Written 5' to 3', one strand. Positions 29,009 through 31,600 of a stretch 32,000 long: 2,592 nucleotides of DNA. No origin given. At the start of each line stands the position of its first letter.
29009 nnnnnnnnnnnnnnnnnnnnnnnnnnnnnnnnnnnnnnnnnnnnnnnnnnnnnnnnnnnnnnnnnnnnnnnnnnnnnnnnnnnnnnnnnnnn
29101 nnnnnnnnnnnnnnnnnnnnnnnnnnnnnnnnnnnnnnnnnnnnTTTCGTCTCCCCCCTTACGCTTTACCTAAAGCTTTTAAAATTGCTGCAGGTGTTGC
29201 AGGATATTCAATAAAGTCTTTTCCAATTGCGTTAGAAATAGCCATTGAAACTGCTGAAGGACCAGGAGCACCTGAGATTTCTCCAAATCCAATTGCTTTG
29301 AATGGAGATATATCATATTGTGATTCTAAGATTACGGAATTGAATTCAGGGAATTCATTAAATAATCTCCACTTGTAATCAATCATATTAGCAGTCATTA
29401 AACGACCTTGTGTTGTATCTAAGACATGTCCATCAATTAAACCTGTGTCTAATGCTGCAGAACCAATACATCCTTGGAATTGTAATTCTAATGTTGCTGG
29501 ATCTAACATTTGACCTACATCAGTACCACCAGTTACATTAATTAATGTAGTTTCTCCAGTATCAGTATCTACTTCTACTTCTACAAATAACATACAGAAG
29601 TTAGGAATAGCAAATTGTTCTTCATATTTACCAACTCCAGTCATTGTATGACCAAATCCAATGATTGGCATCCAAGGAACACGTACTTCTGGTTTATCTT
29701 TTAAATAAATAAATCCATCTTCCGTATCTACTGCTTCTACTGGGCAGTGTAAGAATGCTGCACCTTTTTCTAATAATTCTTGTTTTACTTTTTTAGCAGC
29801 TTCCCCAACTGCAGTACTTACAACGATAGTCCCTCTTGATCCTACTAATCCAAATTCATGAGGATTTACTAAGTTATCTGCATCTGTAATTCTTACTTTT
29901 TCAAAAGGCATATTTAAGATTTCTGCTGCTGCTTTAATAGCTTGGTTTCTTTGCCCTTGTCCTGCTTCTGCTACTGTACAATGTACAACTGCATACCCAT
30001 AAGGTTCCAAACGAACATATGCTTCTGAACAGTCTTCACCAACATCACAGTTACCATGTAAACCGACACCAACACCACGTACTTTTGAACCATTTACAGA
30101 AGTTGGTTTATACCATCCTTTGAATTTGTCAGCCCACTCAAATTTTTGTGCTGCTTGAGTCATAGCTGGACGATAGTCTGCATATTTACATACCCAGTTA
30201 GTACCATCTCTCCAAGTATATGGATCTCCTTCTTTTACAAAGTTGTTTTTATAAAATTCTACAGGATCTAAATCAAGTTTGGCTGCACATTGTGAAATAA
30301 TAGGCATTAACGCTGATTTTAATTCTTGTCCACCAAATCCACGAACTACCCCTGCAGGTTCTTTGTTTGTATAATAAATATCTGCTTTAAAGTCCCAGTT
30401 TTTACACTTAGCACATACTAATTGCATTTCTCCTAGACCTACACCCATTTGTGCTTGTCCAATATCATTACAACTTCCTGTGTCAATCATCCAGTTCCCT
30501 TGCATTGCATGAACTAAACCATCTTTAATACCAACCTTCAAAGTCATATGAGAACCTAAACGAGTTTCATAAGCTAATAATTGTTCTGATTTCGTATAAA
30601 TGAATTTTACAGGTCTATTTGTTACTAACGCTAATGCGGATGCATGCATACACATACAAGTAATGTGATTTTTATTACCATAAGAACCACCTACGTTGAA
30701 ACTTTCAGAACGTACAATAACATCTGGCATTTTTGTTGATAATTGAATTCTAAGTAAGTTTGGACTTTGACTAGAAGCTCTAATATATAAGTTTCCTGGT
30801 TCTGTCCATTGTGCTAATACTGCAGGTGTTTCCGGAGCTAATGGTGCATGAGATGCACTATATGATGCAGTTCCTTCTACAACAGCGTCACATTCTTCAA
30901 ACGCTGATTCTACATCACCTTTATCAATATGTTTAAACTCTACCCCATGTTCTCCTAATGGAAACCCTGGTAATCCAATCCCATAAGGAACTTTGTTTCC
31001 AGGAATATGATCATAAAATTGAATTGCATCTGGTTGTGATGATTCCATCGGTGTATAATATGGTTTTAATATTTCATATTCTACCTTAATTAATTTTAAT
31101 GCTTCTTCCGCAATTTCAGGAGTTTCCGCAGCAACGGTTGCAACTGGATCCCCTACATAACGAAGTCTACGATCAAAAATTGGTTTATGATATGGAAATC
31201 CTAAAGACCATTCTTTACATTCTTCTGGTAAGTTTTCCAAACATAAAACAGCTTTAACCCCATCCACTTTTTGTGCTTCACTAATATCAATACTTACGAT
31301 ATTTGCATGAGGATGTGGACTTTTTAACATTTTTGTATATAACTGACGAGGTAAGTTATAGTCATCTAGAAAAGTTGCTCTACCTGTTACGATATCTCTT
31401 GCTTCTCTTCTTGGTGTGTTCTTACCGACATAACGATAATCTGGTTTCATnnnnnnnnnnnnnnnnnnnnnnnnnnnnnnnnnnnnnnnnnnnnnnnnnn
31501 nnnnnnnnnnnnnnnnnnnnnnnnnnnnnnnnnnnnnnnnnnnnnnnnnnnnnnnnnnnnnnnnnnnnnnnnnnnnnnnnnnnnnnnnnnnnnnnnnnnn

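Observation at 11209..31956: Self-contained molybdenum island: two diverged NAD(P)H-linked XDH-family hydroxylase modules plus a dedicated, partly unexplained cofactor-maturation and molybdate-import operon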

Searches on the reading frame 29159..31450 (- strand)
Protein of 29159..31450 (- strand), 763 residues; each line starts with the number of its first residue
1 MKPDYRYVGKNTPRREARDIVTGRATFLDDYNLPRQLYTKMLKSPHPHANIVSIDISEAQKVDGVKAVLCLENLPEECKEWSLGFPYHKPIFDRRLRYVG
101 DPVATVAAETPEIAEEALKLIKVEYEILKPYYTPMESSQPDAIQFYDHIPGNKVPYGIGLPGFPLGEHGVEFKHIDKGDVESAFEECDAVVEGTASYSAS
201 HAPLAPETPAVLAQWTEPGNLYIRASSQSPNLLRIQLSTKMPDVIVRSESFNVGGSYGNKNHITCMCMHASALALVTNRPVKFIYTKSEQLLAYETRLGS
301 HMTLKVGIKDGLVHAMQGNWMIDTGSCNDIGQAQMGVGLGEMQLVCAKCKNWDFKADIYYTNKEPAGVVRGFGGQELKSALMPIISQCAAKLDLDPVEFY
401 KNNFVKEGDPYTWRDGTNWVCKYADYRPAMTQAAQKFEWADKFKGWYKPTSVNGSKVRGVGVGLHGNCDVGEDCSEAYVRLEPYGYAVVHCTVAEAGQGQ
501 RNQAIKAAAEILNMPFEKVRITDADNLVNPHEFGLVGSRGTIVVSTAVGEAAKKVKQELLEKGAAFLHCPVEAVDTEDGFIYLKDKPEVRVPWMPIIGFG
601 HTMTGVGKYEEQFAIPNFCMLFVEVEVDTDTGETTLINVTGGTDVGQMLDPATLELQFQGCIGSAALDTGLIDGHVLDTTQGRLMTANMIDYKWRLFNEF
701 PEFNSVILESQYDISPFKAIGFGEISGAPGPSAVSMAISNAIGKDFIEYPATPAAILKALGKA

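Call 3: search_protein_families(library=pfam, proteins=[window:29159-31450:-])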
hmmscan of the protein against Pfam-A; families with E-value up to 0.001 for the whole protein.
window:29159-31450:- (763 aa): 3 families
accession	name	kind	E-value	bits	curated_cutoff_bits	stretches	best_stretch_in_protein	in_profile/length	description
PF02738.23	MoCoBD_1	-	7.4e-45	153.4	27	1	173-404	11-244/244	Molybdopterin cofactor-binding domain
PF20256.3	MoCoBD_2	-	6.5e-39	134.5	27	1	433-701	2-283/283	Molybdopterin cofactor-binding domain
PF01315.27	Ald_Xan_dh_C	-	3.7e-29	101.7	31.3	1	22-128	1-109/110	Aldehyde oxidase and xanthine dehydrogenase, a/b hammerhead domain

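Call 5: search_protein_families(library=ncbifam, proteins=[window:29159-31450:-], max_evalue=0.00001)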
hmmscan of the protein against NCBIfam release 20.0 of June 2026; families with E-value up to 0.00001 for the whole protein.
window:29159-31450:- (763 aa): 13 families
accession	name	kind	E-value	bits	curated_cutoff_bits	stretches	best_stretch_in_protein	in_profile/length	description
NF043082.1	XdhA_XDHase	equivalog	1.1e-88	298.3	780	1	8-761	1-753/758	xanthine dehydrogenase subunit XdhA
TIGR03194.1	4hydrxCoA_A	equivalog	1.5e-83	281.6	994.55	1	13-760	2-746/746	4-hydroxybenzoyl-CoA reductase subunit alpha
NF007426.0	PRK09970.1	equivalog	4.8e-82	276.2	916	1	5-760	3-755/761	xanthine dehydrogenase molybdenum-binding subunit XdhA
NF041018.1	glyceraldDH_alpha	equivalog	1.1e-81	275.4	790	1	6-756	1-740/741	glyceraldehyde dehydrogenase subunit alpha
TIGR03313.1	Se_sel_red_Mo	hypoth_equivalog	3e-72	243.7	1101.9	2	176-762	360-951/951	molybdopterin-dependent oxidoreductase Mo/Fe-S-binding subunit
TIGR03196.1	pucD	equivalog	1.2e-68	232.2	783.65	1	9-753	4-751/763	xanthine dehydrogenase subunit D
NF045668.1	pterin_aldehy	equivalog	5.5e-59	200.1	1100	1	2-760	169-904/905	molybdopterin-dependent aldehyde oxidoreductase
NF040766.1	CODH_aero_grp5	exception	2.1e-55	188.3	950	2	6-592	3-586/785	aerobic carbon-monoxide dehydrogenase large subunit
TIGR02416.1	CO_dehy_Mo_lg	equivalog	4.2e-52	177.3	991.15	1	20-752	5-763/770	aerobic carbon-monoxide dehydrogenase large subunit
TIGR03311.1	Se_dep_XDH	equivalog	7.6e-51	173.1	830.45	1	8-562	162-681/848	selenium-dependent xanthine dehydrogenase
NF041671.1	peri_hyde_PaoC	equivalog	1.7e-43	149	1180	2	174-761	162-732/735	aldehyde oxidoreductase molybdenum-binding subunit PaoC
TIGR02965.1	xanthine_xdhB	equivalog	1e-36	126.4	849.5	2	173-579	142-552/758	xanthine dehydrogenase molybdopterin binding subunit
TIGR02969.1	mam_aldehyde_ox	subfamily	1.4e-20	72.5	1912.3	2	173-660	713-1198/1330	aldehyde oxidase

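Call 22: find_homologous_proteins(query=window:29159-31450:-)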
Query window:29159-31450:- (763 aa): 2320 proteins with E <= 0.001 among 8000 candidates; the best 120 are listed.
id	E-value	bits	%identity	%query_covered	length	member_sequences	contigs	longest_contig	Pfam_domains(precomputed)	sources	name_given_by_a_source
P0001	0.0e+0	1644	90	100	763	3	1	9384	PF02738.24,PF20256.4,PF01315.28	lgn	-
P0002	0.0e+0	1132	63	100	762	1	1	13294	PF02738.24,PF20256.4,PF01315.28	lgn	-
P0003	0.0e+0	1126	63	100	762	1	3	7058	PF02738.24,PF20256.4,PF01315.28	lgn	-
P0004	0.0e+0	1106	62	100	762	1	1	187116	PF02738.24,PF20256.4,PF01315.28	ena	-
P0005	1.5e-265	901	52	100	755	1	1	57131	PF02738.24,PF20256.4,PF01315.28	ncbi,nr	ncbi:aldehyde oxidAse and xanthine dehydrogenase, a/b hammerhead domain protein [delta proteobacteri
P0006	6.8e-264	896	52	100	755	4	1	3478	PF02738.24,PF20256.4,PF01315.28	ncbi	-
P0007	2.5e-260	884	51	100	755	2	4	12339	PF02738.24,PF20256.4,PF01315.28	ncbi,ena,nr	ncbi:MAG TPA: xanthine dehydrogenase family protein molybdopterin-binding subunit [Syntrophales bact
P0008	6.4e-255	866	52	99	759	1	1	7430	PF02738.24,PF20256.4,PF01315.28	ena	-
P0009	3.4e-253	860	50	100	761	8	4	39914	PF02738.24,PF20256.4,PF01315.28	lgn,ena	-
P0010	5.3e-253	860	51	99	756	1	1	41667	PF02738.24,PF20256.4,PF01315.28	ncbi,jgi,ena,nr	ncbi:MAG: xanthine dehydrogenase family protein molybdopterin-binding subunit [Oscillospiraceae bact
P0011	5.4e-252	856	51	100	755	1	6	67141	PF02738.24,PF20256.4,PF01315.28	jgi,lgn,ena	-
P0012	2.1e-247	841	50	99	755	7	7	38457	PF02738.24,PF20256.4,PF01315.28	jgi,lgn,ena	-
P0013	4.4e-247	840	50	99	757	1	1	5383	PF02738.24,PF20256.4,PF01315.28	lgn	-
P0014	1.2e-246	839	49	99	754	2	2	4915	PF02738.24,PF20256.4,PF01315.28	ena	-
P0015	2.8e-246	838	50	100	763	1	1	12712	PF02738.24,PF20256.4,PF01315.28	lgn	-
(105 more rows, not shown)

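Call 31: find_encoding_contigs(protein=P0001, flank=10000, max_places=3)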
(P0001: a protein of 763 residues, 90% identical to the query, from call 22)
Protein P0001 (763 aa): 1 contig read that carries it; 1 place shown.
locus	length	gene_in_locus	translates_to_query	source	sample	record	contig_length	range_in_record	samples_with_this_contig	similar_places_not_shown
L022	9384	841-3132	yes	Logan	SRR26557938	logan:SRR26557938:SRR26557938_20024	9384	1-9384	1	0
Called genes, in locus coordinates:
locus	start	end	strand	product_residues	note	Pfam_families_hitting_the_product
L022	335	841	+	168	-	PF01799:Fer2_2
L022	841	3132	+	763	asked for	PF01315:Ald_Xan_dh_C, PF02738:MoCoBD_1, PF20256:MoCoBD_2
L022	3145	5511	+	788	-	PF00941:FAD_binding_5, PF14691:Fer4_20, PF00070:Pyr_redox (faint), PF01266:DAO (weak), PF07992:Pyr_redox_2, PF13450:NAD_binding_8, PF13738:Pyr_redox_3, PF03450:CO_deh_flav_C, +1 more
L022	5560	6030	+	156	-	-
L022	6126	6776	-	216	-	PF00440:TetR_N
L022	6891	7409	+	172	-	PF00111:Fer2 (weak), PF13085:Fer2_3 (weak), PF01799:Fer2_2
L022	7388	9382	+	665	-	?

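Call 32: find_encoding_contigs(protein=P0004, flank=10000, max_places=2)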
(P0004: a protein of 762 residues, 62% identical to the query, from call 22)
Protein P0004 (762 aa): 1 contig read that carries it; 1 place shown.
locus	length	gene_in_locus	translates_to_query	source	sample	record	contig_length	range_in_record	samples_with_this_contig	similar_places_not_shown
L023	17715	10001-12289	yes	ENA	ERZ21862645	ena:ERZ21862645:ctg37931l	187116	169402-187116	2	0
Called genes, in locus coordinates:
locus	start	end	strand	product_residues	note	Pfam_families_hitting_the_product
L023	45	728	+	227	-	PF00440:TetR_N, PF09209:CecR_C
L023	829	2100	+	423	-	-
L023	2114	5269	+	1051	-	PF00873:ACR_tran, PF03176:MMPL, PF02355:SecD_SecF_C (faint), PF03176:MMPL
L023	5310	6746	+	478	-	PF02321:OEP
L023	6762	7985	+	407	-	PF00989:PAS, PF08448:PAS_4, PF13426:PAS_9, PF00512:HisKA (faint), PF02518:HATPase_c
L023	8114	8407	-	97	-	-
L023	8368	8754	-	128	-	-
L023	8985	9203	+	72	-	-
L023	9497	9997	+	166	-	PF00111:Fer2 (weak), PF01799:Fer2_2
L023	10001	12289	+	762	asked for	PF01315:Ald_Xan_dh_C, PF02738:MoCoBD_1, PF20256:MoCoBD_2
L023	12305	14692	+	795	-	PF00941:FAD_binding_5, PF14691:Fer4_20, PF00070:Pyr_redox (faint), PF01262:AlaDh_PNT_C (faint), PF07992:Pyr_redox_2, PF13450:NAD_binding_8, PF13738:Pyr_redox_3, PF03450:CO_deh_flav_C, +2 more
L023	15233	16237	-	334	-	PF00158:Sigma54_activat, PF14532:Sigma54_activ_2, PF25601:AAA_lid_14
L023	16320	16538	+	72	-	-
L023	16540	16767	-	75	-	-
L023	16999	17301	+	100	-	-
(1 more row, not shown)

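Call 42: search_solved_structures(query=window:29159-31450:-, max_evalue=1e-20)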
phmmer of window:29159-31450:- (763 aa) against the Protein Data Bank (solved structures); distinct sequences matched with E-value up to 1e-20: 30.
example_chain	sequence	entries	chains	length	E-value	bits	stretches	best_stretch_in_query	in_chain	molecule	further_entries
1rm6_A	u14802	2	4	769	2.1e-53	184.8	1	3-760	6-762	4-hydroxybenzoyl-CoA reductase alpha subunit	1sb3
1t3q_B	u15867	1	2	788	2.2e-50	174.8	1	7-759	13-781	quinoline 2-oxidoreductase large subunit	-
8uem_A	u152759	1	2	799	4.6e-45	157.2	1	14-760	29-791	Carbon monoxide dehydrogenase (Large chain), CoxL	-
3hrd_A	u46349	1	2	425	3.1e-43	151.2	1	2-399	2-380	Nicotinate dehydrogenase large molybdopterin subunit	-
7dqx_A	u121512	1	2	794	5.3e-41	143.8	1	7-756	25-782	6-hydroxypseudooxynicotine dehydrogenase complex subunit gamma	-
1ffu_B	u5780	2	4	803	1.5e-40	142.3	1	9-724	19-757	CUTL, MOLYBDOPROTEIN OF CARBON MONOXIDE DEHYDROGENASE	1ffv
1n5w_B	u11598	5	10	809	2.5e-38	134.9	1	12-741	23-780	Carbon monoxide dehydrogenase large chain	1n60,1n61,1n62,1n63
1zxi_B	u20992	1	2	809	3.4e-38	134.5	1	12-741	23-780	Carbon monoxide dehydrogenase large chain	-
1sij_A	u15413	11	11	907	9.4e-35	123.1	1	3-760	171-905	Aldehyde oxidoreductase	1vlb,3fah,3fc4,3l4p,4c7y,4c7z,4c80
4zoh_A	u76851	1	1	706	1.6e-29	105.8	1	7-746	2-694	Putative oxidoreductase molybdopterin-binding subunit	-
1fiq_C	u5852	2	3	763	1.9e-27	98.9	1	8-709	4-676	XANTHINE OXIDASE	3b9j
3sr6_C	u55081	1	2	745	2e-27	98.9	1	8-708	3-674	Xanthine dehydrogenase/oxidase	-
3eub_C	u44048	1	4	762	2.1e-27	98.8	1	8-709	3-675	Xanthine dehydrogenase/oxidase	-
3etr_C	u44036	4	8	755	2.1e-27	98.8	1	8-709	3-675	Xanthine dehydrogenase/oxidase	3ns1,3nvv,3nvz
3nrz_C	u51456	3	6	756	2.1e-27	98.8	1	8-709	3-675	Xanthine dehydrogenase/oxidase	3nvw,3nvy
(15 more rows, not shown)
